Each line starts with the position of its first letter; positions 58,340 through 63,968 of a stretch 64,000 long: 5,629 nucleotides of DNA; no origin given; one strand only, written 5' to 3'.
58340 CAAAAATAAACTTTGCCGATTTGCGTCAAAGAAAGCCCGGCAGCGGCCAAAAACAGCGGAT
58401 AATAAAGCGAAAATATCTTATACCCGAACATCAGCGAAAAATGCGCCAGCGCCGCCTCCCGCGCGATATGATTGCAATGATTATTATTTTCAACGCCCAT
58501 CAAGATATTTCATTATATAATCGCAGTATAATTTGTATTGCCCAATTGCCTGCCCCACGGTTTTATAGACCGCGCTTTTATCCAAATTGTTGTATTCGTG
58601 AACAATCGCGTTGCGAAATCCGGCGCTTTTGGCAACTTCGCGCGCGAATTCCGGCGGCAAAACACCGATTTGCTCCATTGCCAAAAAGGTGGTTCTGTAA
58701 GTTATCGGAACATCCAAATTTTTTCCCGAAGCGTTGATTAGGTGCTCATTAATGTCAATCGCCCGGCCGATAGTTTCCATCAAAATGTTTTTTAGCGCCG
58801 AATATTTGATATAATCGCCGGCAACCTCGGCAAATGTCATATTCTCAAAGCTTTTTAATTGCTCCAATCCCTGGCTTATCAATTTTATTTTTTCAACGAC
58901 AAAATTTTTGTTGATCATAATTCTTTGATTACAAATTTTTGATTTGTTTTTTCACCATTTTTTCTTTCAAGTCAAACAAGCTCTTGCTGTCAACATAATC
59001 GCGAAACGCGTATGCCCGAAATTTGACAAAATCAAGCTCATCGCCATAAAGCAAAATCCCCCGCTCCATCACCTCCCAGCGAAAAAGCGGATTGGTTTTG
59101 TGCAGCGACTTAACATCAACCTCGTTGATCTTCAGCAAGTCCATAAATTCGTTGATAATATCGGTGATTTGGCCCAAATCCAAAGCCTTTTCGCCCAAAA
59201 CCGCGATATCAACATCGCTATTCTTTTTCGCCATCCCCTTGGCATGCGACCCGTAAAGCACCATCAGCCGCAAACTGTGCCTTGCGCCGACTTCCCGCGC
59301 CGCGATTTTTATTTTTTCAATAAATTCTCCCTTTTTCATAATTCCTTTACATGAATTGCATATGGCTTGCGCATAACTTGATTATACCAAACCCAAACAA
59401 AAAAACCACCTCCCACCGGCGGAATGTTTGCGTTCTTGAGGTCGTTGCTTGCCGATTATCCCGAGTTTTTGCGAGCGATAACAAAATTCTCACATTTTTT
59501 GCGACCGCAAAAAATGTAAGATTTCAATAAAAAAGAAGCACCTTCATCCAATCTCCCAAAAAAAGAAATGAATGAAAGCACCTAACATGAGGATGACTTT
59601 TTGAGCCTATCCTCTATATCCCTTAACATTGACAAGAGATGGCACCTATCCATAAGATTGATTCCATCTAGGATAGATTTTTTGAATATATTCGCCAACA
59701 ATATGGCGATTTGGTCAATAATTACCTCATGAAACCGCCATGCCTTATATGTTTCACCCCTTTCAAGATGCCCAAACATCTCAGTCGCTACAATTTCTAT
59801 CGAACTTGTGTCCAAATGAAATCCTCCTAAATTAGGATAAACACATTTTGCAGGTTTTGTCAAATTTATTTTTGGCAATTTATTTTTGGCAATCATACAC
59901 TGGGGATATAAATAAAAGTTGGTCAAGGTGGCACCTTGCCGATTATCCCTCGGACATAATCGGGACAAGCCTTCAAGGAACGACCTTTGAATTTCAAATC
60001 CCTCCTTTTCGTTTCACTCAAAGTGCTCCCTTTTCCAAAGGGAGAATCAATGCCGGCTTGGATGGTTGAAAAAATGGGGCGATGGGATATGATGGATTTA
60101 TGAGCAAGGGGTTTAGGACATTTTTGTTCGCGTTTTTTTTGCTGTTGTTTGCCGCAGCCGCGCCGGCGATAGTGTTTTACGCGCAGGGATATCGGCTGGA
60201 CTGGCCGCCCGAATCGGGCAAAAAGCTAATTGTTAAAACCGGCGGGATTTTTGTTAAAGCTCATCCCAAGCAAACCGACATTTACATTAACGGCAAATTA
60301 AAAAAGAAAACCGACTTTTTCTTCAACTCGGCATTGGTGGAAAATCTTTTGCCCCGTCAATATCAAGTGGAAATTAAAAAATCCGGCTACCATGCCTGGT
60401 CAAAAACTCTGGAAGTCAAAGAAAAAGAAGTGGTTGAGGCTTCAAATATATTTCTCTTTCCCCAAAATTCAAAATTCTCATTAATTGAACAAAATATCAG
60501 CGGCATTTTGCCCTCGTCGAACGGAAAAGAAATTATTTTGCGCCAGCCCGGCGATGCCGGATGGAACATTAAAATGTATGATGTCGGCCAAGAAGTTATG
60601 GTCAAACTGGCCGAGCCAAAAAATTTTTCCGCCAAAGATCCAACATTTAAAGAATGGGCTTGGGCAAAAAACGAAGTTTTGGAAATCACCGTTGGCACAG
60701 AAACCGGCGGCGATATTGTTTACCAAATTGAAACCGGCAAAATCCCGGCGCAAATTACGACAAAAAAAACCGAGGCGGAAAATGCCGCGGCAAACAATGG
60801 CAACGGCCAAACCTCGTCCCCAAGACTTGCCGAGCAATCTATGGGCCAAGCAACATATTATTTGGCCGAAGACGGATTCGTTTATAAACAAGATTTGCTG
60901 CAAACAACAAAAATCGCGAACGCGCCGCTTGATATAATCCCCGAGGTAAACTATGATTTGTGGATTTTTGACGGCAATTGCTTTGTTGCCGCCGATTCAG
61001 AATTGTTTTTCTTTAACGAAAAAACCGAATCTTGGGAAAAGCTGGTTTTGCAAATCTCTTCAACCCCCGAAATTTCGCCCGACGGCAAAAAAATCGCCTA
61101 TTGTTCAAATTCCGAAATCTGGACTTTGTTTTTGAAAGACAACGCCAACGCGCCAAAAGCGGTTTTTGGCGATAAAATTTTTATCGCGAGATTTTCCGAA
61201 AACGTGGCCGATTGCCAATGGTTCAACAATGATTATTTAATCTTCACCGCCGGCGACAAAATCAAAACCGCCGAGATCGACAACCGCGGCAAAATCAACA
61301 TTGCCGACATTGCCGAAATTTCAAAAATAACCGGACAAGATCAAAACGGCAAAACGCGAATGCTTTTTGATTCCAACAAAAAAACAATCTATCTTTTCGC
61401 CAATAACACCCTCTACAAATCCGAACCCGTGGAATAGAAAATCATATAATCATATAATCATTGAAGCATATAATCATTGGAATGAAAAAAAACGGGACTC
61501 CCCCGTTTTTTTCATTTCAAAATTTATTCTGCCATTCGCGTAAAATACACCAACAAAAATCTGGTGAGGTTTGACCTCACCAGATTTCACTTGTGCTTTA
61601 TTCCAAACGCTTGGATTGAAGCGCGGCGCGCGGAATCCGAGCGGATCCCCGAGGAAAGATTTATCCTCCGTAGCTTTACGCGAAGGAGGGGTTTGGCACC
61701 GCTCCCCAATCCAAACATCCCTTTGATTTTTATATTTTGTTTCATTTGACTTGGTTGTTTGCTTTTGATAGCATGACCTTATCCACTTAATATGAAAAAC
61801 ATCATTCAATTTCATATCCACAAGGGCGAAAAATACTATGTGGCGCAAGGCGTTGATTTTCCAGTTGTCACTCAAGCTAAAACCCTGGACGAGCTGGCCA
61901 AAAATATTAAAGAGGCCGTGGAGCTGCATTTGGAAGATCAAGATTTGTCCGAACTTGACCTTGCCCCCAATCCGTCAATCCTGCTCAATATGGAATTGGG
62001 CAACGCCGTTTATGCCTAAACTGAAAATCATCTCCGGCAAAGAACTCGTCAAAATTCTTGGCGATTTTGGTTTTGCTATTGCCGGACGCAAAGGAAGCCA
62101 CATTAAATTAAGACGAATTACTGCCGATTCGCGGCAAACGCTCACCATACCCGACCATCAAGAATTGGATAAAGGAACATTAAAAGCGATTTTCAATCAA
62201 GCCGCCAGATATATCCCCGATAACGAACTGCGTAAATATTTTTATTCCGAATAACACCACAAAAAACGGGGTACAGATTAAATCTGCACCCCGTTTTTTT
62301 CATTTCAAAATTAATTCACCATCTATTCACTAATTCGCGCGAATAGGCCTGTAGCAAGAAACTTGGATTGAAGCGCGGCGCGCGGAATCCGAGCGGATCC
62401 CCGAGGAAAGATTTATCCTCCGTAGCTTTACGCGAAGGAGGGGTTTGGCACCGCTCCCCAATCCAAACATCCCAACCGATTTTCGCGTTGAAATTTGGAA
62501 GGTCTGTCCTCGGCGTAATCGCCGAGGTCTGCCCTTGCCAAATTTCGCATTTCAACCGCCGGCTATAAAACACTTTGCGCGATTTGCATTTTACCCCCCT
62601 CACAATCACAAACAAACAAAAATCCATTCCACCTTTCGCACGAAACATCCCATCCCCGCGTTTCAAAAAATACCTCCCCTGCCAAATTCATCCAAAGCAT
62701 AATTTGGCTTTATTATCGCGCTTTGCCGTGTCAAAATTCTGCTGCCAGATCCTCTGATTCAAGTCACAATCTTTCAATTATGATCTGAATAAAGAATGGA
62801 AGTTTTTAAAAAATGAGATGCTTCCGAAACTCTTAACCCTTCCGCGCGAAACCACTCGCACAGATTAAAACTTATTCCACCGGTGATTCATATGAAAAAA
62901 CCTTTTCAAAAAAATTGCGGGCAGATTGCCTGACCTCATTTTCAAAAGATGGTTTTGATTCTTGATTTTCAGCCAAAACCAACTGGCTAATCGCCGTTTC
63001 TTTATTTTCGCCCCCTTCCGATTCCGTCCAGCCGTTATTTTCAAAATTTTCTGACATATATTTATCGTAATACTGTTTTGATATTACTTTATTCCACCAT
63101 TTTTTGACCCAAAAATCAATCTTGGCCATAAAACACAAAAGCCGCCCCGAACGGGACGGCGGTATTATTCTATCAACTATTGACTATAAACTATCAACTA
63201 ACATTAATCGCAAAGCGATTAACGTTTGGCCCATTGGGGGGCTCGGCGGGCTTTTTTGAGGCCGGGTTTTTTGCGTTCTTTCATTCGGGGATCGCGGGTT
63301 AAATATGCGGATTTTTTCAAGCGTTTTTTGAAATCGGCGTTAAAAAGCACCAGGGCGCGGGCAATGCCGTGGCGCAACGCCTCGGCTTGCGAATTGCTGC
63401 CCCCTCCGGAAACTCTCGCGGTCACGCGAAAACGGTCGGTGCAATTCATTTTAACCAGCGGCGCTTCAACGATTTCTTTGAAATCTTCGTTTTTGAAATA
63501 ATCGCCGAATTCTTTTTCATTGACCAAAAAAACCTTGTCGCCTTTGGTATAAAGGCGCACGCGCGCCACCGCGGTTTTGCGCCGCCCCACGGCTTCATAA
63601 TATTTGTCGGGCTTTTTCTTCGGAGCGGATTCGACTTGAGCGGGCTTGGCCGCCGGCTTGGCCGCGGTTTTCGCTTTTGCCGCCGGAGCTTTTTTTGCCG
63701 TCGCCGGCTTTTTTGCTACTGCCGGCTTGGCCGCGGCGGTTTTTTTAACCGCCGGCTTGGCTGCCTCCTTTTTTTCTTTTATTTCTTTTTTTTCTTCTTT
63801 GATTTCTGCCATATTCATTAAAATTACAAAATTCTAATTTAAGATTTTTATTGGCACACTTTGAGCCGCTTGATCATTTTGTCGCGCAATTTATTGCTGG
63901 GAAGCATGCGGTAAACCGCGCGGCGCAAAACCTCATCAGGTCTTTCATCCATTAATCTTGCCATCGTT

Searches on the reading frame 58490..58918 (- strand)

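Call 48: search_protein_families(library=pfam, proteins=[window:58490-58918:-], max_evalue=0.01)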
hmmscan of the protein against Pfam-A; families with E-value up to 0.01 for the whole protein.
window:58490-58918:- (142 aa): 1 family
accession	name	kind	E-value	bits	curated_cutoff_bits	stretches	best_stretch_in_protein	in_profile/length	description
PF01934.22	HepT-like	-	1.2e-21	77.1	23.5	1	15-134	2-119/120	Ribonuclease HepT-like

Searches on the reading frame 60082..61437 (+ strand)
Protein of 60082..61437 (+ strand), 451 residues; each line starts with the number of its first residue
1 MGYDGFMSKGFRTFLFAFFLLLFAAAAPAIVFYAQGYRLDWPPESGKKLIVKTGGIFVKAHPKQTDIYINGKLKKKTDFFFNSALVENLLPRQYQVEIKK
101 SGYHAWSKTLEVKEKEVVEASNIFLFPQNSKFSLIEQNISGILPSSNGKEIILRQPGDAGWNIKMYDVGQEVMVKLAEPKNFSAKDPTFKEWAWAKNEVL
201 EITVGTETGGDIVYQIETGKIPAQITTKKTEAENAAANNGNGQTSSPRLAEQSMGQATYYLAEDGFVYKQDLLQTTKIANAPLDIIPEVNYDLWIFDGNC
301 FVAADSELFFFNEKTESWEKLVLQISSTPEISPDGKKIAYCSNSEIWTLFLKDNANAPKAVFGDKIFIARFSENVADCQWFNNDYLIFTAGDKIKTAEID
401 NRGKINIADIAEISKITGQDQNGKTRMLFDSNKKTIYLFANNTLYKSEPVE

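Call 48: search_protein_families(library=pfam, proteins=[window:60082-61437:+], max_evalue=0.01)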
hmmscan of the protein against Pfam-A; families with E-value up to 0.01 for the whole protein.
window:60082-61437:+ (451 aa): 2 families
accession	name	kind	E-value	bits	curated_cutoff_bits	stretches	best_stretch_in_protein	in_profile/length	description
PF08308.17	PEGA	-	1.7e-05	25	20.8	1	54-120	2-63/71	PEGA domain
PF07676.18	PD40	-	0.0036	17.7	20.9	0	331-343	16-28/38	WD40-like Beta Propeller Repeat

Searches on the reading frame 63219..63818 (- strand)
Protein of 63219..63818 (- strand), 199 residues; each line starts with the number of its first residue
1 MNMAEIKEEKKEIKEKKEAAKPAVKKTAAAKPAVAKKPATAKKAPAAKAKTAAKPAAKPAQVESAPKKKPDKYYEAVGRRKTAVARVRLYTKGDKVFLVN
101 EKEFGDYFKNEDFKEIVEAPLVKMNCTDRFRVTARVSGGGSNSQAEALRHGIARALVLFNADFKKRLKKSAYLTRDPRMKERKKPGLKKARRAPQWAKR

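Call 31: find_encoding_contigs(protein=window:63219-63818:-, flank=10000, max_places=6)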
Protein window:63219-63818:- (199 aa): 2 contigs read that carry it; 2 places shown.
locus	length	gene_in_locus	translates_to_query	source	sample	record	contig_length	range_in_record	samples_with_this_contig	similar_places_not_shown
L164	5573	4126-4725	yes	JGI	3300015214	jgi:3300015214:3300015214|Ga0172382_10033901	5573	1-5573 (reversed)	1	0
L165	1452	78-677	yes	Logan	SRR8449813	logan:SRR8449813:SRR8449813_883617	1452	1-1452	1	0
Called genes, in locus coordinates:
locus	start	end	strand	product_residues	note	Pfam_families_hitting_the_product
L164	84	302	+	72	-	PF01176:eIF-1a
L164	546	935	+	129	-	PF00416:Ribosomal_S13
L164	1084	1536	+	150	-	PF00411:Ribosomal_S11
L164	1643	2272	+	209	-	PF00163:Ribosomal_S4, PF01479:S4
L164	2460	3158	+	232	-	PF01193:RNA_pol_L, PF01000:RNA_pol_A_bac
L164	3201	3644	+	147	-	PF01196:Ribosomal_L17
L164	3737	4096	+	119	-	PF00572:Ribosomal_L13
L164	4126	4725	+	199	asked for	PF00380:Ribosomal_S9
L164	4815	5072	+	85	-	-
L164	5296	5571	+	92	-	?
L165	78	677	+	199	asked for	PF00380:Ribosomal_S9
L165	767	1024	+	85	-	-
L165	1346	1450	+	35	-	?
